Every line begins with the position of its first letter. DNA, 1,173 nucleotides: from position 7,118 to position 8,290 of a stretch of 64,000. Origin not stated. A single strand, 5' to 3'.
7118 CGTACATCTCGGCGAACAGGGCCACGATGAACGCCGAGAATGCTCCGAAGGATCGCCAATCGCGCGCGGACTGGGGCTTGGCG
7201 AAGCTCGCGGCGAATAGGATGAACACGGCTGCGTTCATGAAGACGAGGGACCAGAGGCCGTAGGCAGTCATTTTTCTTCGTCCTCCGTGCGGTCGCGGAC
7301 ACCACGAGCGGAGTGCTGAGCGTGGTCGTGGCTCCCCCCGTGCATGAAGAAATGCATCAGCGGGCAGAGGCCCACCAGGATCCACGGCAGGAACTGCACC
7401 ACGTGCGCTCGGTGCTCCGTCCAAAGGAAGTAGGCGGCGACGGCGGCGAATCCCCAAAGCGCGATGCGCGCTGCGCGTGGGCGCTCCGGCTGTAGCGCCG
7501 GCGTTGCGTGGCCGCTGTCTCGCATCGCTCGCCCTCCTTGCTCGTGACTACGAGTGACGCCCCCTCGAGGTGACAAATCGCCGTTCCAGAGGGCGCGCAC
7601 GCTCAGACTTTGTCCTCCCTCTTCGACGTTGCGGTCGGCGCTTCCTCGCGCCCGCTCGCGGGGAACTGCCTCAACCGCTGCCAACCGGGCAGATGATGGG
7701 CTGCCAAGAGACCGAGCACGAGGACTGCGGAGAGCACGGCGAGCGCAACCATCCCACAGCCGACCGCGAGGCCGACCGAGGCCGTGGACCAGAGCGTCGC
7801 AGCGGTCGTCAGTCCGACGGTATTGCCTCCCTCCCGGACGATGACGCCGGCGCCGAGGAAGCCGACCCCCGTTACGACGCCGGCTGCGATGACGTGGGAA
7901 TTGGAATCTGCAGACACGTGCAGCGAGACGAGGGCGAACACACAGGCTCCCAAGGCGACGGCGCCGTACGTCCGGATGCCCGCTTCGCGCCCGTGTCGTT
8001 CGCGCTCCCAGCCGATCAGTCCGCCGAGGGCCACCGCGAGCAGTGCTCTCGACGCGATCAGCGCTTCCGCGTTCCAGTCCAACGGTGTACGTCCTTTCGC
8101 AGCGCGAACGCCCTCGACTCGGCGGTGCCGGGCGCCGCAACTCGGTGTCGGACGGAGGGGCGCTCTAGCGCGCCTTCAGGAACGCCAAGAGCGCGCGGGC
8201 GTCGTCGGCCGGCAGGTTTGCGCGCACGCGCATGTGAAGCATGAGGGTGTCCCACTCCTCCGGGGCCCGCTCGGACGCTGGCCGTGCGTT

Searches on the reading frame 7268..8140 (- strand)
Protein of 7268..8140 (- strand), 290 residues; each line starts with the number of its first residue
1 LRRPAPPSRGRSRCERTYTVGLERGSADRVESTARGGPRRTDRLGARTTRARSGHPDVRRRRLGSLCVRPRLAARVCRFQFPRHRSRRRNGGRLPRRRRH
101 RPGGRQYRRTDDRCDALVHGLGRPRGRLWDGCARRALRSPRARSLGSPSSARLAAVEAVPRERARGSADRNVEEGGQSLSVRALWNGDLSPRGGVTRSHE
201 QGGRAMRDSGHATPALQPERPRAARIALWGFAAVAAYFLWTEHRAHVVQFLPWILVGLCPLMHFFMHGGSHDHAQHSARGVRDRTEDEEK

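Call 45: search_protein_families(library=pfam, proteins=[window:7268-8140:-], max_evalue=0.001)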
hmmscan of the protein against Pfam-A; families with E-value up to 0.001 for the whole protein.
window:7268-8140:- (290 aa): 1 family
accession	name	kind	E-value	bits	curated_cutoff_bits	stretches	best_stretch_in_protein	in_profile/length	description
PF11666.13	DUF2933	-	1.5e-20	73.5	21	1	230-277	2-49/52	Protein of unknown function (DUF2933)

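Call 73: search_protein_families(library=ncbifam, proteins=[window:7268-8140:-], max_evalue=0.00001)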
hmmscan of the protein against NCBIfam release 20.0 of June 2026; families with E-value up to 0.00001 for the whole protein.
window:7268-8140:- (290 aa): 0 families
